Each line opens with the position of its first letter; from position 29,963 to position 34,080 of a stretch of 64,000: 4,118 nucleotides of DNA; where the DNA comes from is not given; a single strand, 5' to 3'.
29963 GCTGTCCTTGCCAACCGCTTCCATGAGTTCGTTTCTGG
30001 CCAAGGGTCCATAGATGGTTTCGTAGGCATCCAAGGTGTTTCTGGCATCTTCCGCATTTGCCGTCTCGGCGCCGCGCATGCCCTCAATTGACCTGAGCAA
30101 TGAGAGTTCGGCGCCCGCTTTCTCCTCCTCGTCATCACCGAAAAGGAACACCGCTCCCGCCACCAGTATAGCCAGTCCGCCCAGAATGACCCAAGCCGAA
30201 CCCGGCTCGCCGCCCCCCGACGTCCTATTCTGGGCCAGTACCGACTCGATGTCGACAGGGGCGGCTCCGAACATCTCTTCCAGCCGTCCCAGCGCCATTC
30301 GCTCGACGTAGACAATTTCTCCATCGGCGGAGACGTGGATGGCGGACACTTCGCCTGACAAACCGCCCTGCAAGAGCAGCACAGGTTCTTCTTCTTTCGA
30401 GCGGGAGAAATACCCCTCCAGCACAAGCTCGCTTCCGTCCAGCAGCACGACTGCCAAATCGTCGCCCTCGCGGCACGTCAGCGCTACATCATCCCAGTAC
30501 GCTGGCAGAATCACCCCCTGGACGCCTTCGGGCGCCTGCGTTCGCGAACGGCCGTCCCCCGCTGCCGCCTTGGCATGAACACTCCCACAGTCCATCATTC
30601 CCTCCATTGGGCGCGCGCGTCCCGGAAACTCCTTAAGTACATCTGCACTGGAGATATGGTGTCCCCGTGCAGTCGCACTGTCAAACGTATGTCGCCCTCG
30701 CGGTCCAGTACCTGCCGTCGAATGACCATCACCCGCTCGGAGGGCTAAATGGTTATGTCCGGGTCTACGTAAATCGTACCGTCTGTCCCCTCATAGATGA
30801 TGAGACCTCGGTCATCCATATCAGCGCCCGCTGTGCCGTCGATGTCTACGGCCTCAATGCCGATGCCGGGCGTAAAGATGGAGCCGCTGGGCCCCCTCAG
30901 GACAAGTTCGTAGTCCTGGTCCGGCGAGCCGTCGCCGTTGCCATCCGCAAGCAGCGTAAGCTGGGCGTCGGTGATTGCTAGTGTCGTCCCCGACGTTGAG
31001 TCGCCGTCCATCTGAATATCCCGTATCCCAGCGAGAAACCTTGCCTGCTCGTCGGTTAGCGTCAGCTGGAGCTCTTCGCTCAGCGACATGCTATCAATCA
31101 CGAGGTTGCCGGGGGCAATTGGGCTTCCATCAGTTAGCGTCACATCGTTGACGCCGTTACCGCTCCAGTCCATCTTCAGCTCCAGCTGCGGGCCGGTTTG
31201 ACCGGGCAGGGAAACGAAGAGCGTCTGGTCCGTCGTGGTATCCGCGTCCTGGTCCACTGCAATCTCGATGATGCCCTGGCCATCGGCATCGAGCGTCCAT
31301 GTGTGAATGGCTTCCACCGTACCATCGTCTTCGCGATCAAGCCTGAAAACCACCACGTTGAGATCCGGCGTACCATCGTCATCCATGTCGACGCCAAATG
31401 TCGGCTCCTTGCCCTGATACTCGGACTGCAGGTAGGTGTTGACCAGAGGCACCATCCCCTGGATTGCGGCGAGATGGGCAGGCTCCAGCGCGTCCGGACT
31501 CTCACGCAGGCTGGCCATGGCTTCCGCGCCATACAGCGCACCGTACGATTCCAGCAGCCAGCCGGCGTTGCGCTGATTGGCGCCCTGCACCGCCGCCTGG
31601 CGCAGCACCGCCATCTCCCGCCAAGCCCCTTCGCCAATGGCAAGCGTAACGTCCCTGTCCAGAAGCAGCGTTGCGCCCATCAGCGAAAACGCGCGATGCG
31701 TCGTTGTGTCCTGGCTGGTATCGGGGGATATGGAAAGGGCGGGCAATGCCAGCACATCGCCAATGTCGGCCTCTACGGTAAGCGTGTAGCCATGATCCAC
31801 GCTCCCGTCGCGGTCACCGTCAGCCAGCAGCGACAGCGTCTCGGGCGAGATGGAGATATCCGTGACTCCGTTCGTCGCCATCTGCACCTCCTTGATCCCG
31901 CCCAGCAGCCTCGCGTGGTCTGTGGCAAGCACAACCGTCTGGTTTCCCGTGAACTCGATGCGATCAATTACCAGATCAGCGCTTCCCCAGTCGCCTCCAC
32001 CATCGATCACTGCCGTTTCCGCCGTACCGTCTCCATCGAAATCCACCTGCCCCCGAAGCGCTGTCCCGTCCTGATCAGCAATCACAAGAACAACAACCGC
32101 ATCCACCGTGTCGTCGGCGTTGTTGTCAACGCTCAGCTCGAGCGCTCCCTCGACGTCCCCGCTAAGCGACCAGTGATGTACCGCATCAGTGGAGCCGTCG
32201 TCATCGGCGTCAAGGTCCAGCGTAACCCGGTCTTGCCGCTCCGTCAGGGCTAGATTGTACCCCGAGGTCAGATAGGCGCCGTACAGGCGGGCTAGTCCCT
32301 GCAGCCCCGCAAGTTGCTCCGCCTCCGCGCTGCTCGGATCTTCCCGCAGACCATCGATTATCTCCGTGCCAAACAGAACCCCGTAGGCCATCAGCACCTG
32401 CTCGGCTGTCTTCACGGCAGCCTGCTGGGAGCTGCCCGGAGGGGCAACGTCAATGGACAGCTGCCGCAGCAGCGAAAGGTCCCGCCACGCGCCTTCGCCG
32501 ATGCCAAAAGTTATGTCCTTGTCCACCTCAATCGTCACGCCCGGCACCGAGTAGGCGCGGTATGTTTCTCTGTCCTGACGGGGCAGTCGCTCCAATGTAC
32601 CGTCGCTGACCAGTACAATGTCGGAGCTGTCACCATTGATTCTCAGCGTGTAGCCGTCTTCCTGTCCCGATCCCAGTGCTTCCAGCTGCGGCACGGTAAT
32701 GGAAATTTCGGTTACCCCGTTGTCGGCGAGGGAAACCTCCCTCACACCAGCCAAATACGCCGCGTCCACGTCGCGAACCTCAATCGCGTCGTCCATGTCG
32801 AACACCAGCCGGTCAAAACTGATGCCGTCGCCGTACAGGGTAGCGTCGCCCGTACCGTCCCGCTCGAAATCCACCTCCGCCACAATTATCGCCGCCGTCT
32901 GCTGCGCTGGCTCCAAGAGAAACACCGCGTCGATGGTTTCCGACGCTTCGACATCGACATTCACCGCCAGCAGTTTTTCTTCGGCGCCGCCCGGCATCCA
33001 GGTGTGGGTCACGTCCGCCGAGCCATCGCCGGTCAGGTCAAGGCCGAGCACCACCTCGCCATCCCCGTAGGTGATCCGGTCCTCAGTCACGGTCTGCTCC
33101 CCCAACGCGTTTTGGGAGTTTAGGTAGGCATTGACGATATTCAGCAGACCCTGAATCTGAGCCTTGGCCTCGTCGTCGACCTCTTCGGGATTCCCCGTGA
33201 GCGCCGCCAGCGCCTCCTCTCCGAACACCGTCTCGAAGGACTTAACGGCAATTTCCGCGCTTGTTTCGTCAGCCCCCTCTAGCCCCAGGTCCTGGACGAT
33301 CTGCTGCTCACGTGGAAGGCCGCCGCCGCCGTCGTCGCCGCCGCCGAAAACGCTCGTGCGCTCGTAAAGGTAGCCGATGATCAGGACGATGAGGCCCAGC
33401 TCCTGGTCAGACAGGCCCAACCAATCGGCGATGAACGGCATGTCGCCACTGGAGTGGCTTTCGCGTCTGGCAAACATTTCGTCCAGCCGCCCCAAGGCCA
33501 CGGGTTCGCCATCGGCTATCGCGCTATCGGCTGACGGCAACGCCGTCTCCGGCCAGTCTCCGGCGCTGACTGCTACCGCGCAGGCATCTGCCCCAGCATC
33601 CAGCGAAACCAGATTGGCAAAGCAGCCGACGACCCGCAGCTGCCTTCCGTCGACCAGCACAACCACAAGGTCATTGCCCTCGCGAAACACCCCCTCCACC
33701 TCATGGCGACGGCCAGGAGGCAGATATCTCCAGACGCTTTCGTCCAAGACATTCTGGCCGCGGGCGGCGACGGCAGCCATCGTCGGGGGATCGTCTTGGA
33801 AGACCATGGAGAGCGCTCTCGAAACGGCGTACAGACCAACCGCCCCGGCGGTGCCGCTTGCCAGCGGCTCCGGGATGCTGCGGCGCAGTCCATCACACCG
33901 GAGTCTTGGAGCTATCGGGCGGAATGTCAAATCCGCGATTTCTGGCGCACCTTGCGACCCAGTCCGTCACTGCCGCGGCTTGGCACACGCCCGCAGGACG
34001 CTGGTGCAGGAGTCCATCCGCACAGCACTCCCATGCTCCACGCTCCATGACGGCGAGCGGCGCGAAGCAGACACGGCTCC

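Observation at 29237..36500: Three family members in tandem (C-D-E) wedged between tRNA-Leu/argD and gcrA, forming a 1-3-2 module series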

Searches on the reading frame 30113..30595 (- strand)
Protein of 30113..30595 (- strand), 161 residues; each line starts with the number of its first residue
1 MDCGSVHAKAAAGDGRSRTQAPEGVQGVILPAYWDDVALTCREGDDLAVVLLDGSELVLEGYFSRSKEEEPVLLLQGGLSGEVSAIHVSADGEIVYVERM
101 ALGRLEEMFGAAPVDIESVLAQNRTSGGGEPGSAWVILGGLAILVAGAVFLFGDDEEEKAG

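Call 66: predict_structure(alignment_id=A2)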
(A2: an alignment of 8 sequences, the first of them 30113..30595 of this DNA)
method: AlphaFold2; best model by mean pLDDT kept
length: 161 residues; sequences in the alignment: 8
mean_pLDDT: 64.2   pTM: 0.58
mean pLDDT of the five models: 64.2, 63.0, 60.6, 60.3, 60.0
residues with pLDDT >= 90: 0; 70-90: 70; 50-70: 48; < 50: 43
segments of 3 or more residues with pLDDT < 50: 1-3, 7-13, 125-132, 138-161
pLDDT, mean of each block of 10 residues (from residue 1): 46 63 70 82 88 83 74 66 79 83 66 58 49 50 40 34 34
secondary structure, 60 per line:
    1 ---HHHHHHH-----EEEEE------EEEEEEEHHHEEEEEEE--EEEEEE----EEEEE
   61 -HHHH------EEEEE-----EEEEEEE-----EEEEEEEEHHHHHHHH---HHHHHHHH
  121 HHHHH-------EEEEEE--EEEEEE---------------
elements in order: H4-10 E16-20 E27-33 E37-43 E46-51 E56-60 H62-65 E72-76 E82-88 E94-101 H102-109 H113-125 E133-138 E141-146

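Call 68: fold_search(model_id=the predicted structure, library=pdb)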
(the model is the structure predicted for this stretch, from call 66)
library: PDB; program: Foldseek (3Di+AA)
matches with E <= 10: 887; with E <= 0.001: 0
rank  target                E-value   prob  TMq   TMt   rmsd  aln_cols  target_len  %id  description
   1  3ei4_B                3.7e-02  0.23  0.18  0.10  10.6        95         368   10  Structure of the hsDDB1-hsDDB2 complex (released 2009-01-20)
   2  7rj5_B                7.9e-02  0.14  0.14  0.08  11.4        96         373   12  The structure of BAM in complex with EspP at 7 Angstrom resolution (released 2021-12-22)
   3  3frx_B                1.2e-01  0.10  0.16  0.11  10.4        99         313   11  Crystal Structure of the Yeast Orthologue of RACK1, Asc1. (released 2009-02-17)
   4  6gsm_g                1.3e-01  0.09  0.16  0.11  10.1       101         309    8  Structure of a partial yeast 48S preinitiation complex in open conformation. (released 2019-07-31)
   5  3frx_A                1.5e-01  0.09  0.16  0.11  10.4        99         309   11  Crystal Structure of the Yeast Orthologue of RACK1, Asc1. (released 2009-02-17)
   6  3frx_D                1.7e-01  0.09  0.16  0.11  10.4        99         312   11  Crystal Structure of the Yeast Orthologue of RACK1, Asc1. (released 2009-02-17)
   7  5iox                  1.7e-01  0.06  0.11  0.11  13.9        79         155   16  Xanthomonas campestris Peroxiredoxin Q - Structure LUss (released 2016-09-21)
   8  3frx_C                1.8e-01  0.08  0.16  0.11  10.4        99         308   11  Crystal Structure of the Yeast Orthologue of RACK1, Asc1. (released 2009-02-17)
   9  4k22_B                2.0e-01  0.07  0.13  0.08  19.0       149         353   13  Structure of the C-terminal truncated form of E.Coli C5-hydroxylase UBII involved in ubiquinone (Q8) biosynthesis (released 2013-05-29)
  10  7qiy_O                2.0e-01  0.06  0.14  0.09  10.4       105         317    8  Specific features and methylation sites of a plant ribosome. 40S head ribosomal subunit. (released 2022-06-15)
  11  3no2                  2.1e-01  0.09  0.15  0.10  11.1        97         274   18  Crystal structure of a protein of unknown function (BACCAC_01654) from Bacteroides caccae at 1.35 A resolution (released 2010-07-28)
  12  7ljn_C                2.3e-01  0.21  0.15  0.09   9.5        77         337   10  Structure of the Bradyrhizobium diazoefficiens CD-NTase CdnG in complex with GTP (released 2021-06-02)
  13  3p1l                  2.3e-01  0.11  0.17  0.09  11.6        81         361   15  Crystal structure of Escherichia coli BamB, a lipoprotein component of the beta-barrel assembly machinery complex, nativ (released 2010-12-22)
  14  2qua                  2.4e-01  0.57  0.32  0.10   4.2        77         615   10  Crystal structure of LipA from Serratia marcescens (released 2007-08-28)
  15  4e54_B                2.4e-01  0.08  0.15  0.08  10.9        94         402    8  Damaged DNA induced UV-damaged DNA-binding protein (UV-DDB) dimerization and its roles in chromatinized DNA repair (released 2012-08-08)
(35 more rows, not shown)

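Call 69: find_homologous_proteins(query=A2, max_evalue=0.001)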
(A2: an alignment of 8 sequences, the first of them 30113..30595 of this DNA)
Query A2 (8 sequences): 8000 candidates shared short words with the query, none scored E <= 0.001.

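Call 89: find_related_loci(query=A2, collection=metagenome_contigs, flank=10000)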
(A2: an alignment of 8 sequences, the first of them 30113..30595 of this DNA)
Query A2 (161 aa) in metagenome_contigs; peptide patterns used: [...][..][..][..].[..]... (x = any residue, [..] = any of these).
79 stretches matched a pattern, but none encodes a relative of the query by tblastn (E <= 1e-3).

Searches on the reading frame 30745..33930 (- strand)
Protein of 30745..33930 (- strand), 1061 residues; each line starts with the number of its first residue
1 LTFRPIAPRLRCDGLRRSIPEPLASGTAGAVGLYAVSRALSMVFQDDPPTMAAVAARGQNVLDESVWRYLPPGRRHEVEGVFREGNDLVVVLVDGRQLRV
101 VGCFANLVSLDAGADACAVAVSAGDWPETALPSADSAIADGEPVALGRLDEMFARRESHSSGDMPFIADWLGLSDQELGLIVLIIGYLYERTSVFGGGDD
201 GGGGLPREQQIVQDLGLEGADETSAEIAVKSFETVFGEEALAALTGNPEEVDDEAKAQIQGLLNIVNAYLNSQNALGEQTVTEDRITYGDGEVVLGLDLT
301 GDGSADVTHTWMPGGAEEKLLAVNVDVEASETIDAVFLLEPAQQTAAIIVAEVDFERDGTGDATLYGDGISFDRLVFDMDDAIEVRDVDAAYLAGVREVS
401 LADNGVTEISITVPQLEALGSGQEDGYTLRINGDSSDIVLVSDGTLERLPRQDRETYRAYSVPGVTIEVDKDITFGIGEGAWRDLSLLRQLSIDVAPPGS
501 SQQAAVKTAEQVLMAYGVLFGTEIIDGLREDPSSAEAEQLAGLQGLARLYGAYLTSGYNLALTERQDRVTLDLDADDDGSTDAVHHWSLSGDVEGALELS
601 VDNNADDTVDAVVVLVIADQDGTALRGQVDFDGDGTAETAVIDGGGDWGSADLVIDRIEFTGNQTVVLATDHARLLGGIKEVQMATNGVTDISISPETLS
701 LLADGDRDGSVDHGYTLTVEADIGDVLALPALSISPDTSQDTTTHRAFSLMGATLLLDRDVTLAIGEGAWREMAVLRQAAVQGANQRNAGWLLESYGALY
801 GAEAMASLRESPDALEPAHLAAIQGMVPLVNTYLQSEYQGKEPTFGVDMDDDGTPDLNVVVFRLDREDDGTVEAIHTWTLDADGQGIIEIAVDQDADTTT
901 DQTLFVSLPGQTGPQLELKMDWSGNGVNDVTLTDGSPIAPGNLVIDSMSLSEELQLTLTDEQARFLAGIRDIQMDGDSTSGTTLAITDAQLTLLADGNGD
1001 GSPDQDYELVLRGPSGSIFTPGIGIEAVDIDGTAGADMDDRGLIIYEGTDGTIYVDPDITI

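Call 8: search_protein_families(library=pfam, proteins=[window:30745-33930:-], max_evalue=0.1)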
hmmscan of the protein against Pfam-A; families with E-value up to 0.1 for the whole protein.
window:30745-33930:- (1061 aa): 2 families
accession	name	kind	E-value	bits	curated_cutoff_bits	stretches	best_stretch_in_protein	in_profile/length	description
PF23494.1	bPH_10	-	0.057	13.3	27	0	74-98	103-127/151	YqeB-like bacterial PH domain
PF22783.1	BapA_N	-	0.06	13.5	27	0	74-106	35-67/123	BapA, prefix-like domain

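Call 9: search_protein_families(library=ncbifam, proteins=[window:30745-33930:-], max_evalue=0.1)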
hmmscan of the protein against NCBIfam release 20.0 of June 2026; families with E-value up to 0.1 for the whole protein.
window:30745-33930:- (1061 aa): 1 family
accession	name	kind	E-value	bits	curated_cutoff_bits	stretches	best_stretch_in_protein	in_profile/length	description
NF033677.1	biofilm_BapA_N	domain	0.00038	20.2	35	1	75-104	34-63/64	BapA prefix-like domain-containing protein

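Call 24: search_solved_structures(query=window:30745-33930:-, max_evalue=1)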
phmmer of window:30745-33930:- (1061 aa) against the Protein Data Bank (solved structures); distinct sequences matched with E-value up to 1: 0.

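Call 32: find_homologous_proteins(query=window:30745-33930:-)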
Query window:30745-33930:- (1061 aa): 1 proteins with E <= 0.001 among 8000 candidates.
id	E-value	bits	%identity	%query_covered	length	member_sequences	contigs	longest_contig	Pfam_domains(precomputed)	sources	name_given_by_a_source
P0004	0.0e+0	2216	100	96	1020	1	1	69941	-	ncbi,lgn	-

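Call 88: find_related_loci(query=window:30745-33807:-, collection=metagenome_contigs, flank=10000)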
Query window:30745-33807:- (1020 aa) in metagenome_contigs; peptide patterns used: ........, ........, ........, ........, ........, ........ (x = any residue, [..] = any of these).
135 stretches matched a pattern, but none encodes a relative of the query by tblastn (E <= 1e-3).

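Call 90: search_dna_similar(query=window:30745-33807:-, collection=plasmids, mode=protein, max_rows=8)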
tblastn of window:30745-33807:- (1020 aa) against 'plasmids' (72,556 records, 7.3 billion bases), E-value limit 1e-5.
No match.
